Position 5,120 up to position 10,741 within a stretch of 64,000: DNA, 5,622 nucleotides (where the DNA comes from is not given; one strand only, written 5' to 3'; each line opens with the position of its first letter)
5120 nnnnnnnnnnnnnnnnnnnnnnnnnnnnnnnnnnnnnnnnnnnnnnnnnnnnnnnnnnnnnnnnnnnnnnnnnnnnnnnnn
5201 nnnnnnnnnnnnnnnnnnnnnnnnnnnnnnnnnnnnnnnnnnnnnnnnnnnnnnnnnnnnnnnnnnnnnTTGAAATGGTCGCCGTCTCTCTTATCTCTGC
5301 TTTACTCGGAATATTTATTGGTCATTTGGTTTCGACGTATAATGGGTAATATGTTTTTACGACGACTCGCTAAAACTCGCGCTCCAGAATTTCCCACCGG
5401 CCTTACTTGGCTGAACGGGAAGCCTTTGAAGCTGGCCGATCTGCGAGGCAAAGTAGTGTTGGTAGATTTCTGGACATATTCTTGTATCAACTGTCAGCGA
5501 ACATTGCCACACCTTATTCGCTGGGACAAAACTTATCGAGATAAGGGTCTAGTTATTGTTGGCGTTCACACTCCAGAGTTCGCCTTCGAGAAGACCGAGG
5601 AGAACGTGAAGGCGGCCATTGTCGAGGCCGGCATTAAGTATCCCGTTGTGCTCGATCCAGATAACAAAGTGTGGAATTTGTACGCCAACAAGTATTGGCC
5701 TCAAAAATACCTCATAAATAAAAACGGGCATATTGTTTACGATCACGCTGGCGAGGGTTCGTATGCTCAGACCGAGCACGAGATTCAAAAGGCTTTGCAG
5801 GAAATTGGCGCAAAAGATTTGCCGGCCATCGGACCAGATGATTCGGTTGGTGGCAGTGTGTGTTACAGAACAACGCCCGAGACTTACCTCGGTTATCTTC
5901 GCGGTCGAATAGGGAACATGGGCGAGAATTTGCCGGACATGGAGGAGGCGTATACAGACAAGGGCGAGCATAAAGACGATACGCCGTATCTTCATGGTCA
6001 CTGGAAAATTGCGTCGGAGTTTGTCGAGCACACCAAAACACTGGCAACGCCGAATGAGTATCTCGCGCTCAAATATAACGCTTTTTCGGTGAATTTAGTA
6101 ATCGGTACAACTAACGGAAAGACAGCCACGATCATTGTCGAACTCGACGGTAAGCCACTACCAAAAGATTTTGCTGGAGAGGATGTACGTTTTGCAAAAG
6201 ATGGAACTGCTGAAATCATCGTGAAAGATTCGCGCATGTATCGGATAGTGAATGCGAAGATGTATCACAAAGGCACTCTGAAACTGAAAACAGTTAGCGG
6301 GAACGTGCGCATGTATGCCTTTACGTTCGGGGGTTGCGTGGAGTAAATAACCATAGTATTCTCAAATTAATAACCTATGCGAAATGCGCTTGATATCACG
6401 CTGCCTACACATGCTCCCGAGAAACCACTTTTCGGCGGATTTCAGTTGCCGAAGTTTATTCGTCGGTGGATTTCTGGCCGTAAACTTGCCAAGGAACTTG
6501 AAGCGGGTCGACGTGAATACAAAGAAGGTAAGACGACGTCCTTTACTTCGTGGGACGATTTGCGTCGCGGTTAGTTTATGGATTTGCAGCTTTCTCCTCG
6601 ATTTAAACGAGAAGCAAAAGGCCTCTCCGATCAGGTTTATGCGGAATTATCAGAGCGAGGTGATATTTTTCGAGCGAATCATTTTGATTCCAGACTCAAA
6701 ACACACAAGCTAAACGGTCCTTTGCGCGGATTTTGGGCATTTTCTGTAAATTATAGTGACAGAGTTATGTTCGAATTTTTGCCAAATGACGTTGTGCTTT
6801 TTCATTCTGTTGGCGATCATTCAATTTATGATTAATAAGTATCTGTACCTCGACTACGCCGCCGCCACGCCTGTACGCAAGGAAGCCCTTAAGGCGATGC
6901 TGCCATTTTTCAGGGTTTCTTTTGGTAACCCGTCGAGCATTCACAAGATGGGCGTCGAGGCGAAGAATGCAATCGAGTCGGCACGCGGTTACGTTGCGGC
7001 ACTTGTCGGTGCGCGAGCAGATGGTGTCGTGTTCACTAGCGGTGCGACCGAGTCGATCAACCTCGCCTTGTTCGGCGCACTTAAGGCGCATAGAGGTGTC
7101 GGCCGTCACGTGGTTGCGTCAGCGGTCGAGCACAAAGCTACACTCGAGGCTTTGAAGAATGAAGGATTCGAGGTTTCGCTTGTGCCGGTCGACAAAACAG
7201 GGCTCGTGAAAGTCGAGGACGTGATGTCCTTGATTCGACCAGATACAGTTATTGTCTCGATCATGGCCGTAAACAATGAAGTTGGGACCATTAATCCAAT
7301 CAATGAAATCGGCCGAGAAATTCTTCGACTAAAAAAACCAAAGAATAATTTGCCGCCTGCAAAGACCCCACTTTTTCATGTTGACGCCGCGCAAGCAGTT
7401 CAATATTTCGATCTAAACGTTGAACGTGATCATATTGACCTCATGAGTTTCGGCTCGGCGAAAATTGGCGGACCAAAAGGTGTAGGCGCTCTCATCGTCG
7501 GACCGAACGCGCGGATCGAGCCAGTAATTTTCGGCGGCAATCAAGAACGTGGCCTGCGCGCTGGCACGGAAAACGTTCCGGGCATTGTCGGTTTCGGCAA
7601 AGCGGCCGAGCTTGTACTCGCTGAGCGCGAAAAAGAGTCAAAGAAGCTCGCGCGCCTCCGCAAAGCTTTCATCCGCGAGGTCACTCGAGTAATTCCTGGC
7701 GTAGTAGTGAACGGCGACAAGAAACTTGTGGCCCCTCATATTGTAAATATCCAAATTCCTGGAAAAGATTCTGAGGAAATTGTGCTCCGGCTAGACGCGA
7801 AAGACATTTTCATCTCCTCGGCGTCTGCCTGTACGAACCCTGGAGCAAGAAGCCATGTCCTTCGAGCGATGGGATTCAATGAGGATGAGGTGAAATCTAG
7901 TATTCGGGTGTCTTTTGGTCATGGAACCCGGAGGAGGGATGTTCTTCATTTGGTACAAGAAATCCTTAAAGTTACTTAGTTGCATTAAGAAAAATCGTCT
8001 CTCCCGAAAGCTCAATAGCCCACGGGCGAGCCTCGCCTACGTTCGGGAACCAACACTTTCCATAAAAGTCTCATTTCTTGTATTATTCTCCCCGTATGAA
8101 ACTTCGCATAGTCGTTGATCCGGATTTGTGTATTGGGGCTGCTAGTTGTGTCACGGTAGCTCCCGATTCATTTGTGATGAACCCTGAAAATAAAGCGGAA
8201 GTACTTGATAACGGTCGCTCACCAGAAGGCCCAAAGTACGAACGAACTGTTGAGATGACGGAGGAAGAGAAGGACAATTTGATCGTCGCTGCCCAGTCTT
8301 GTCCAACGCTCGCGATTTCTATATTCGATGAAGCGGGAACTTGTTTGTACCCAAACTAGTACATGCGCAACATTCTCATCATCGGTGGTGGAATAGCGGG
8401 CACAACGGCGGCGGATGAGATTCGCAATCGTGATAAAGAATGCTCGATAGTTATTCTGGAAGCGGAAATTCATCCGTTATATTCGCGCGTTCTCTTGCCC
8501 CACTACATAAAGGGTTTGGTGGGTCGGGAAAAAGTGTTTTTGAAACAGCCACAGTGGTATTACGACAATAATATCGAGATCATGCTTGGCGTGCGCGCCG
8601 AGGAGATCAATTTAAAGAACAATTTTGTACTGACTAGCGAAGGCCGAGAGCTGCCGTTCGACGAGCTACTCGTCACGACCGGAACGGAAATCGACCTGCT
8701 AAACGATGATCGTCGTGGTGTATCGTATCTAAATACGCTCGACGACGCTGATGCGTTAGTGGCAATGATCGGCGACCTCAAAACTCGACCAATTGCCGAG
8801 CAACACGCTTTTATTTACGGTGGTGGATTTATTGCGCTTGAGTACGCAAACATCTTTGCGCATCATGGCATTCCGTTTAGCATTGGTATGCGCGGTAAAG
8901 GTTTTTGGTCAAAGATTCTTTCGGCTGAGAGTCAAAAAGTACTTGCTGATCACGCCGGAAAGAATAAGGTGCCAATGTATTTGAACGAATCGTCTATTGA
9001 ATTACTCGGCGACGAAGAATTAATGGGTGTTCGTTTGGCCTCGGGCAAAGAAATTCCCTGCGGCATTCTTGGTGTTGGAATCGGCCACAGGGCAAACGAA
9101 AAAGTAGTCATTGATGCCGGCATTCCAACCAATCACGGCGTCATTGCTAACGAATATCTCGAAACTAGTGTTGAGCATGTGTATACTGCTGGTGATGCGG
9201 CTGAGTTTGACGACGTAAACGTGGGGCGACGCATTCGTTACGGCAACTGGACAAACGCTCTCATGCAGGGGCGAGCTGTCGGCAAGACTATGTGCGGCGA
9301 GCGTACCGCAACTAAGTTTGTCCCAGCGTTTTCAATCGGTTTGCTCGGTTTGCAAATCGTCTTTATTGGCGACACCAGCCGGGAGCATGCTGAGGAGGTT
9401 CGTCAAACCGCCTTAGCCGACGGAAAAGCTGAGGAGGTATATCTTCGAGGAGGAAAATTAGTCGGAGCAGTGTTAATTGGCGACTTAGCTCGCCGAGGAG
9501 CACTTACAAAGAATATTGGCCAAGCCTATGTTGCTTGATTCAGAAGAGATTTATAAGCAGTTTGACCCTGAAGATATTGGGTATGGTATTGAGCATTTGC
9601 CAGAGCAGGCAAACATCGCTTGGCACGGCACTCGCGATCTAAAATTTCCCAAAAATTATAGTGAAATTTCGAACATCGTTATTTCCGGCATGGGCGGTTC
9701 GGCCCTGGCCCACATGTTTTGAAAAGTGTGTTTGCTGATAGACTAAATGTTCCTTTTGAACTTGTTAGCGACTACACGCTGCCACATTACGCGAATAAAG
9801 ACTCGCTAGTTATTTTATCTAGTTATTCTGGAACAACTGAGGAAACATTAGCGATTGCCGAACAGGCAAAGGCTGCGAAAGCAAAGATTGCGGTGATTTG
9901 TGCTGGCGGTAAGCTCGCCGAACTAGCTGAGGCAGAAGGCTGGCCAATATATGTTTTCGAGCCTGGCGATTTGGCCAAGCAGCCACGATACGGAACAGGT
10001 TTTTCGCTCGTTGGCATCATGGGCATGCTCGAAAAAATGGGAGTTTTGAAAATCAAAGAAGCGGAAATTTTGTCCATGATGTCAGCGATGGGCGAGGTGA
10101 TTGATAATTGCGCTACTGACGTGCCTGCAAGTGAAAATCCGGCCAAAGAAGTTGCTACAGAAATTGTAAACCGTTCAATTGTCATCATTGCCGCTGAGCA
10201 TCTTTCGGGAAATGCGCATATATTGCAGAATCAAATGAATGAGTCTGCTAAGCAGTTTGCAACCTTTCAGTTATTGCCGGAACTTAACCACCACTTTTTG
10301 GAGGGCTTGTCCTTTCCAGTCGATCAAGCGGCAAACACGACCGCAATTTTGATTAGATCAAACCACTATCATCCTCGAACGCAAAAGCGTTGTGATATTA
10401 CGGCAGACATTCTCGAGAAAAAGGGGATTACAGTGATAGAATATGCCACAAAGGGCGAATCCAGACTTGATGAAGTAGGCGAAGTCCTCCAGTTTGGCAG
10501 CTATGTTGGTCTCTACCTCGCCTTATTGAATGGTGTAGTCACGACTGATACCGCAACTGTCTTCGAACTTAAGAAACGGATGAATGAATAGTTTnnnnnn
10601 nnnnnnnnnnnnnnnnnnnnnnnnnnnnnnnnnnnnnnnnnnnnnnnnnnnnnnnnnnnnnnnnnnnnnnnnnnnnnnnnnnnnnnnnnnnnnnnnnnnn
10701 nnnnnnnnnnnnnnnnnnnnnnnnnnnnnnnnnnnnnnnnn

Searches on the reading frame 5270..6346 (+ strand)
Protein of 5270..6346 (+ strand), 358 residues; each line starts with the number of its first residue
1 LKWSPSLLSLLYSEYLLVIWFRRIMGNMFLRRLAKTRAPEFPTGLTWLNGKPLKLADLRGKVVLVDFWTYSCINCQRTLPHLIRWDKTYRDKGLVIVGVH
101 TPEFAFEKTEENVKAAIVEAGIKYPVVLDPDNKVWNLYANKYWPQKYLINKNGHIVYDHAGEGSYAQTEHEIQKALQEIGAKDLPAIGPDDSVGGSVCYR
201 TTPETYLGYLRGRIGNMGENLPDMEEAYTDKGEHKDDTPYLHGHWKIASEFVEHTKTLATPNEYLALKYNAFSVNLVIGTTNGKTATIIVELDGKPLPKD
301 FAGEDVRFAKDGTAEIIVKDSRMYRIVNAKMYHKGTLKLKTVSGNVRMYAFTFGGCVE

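Call 29: search_protein_families(library=pfam, proteins=[window:5270-6346:+], max_evalue=0.001)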
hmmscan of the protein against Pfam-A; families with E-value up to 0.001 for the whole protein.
window:5270-6346:+ (358 aa): 4 families
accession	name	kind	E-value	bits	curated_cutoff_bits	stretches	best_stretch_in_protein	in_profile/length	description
PF17991.7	Thioredoxin_10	-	3.3e-24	86.5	27.1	1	202-354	1-142/142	Thioredoxin like C-terminal domain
PF00578.27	AhpC-TSA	-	3e-15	56.7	26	1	38-157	5-123/124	AhpC/TSA family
PF08534.16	Redoxin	-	6.8e-13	49.1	26.6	1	35-174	3-146/148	Redoxin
PF13905.12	Thioredoxin_8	-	8.2e-12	45.7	27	1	60-155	1-94/94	Thioredoxin-like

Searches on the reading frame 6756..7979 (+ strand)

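Call 29: search_protein_families(library=pfam, proteins=[window:6756-7979:+], max_evalue=0.001)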
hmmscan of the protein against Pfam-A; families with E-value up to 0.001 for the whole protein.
window:6756-7979:+ (407 aa): 2 families
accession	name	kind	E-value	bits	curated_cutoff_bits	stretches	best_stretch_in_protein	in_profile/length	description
PF00266.25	Aminotran_5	-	3.9e-67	227.2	21.5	1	31-397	2-369/371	Aminotransferase class-V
PF00155.27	Aminotran_1_2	-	3.4e-05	23.7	19.7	1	77-196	48-178/361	Aminotransferase class I and II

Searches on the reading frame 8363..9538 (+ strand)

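Call 29: search_protein_families(library=pfam, proteins=[window:8363-9538:+], max_evalue=0.001)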
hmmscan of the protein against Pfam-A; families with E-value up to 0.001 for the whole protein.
window:8363-9538:+ (391 aa): 4 families
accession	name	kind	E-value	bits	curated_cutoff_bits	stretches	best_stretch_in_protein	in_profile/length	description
PF07992.20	Pyr_redox_2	-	3.2e-37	129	26.1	1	3-303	2-291/291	Pyridine nucleotide-disulphide oxidoreductase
PF00070.33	Pyr_redox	-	2.6e-11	44.3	22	1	148-225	1-79/82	Pyridine nucleotide-disulphide oxidoreductase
PF18267.7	Rubredoxin_C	-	3.3e-05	24.2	25.9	1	327-384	7-65/70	Rubredoxin NAD+ reductase C-terminal domain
PF13450.12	NAD_binding_8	-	0.00063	20.4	21.9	0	6-38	1-31/68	NAD(P)-binding Rossmann-like domain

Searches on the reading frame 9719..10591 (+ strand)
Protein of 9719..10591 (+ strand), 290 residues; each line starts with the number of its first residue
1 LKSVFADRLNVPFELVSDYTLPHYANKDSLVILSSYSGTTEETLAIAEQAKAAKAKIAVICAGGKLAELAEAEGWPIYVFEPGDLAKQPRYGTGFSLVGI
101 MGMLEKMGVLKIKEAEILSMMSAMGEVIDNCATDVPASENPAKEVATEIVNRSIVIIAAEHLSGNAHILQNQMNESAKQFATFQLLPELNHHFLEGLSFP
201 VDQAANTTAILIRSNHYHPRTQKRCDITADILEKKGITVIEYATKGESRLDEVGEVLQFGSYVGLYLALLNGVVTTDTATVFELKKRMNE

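Call 29: search_protein_families(library=pfam, proteins=[window:9719-10591:+], max_evalue=0.001)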
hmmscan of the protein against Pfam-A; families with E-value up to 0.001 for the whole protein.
window:9719-10591:+ (290 aa): 2 families
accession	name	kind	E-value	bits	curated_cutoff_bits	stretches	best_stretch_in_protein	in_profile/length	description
PF10432.14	bact-PGI_C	-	2.3e-32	112.5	24.5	1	139-288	2-151/151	Bacterial phospho-glucose isomerase C-terminal SIS domain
PF01380.27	SIS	-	7.1e-06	26.3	25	1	25-63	51-91/131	SIS domain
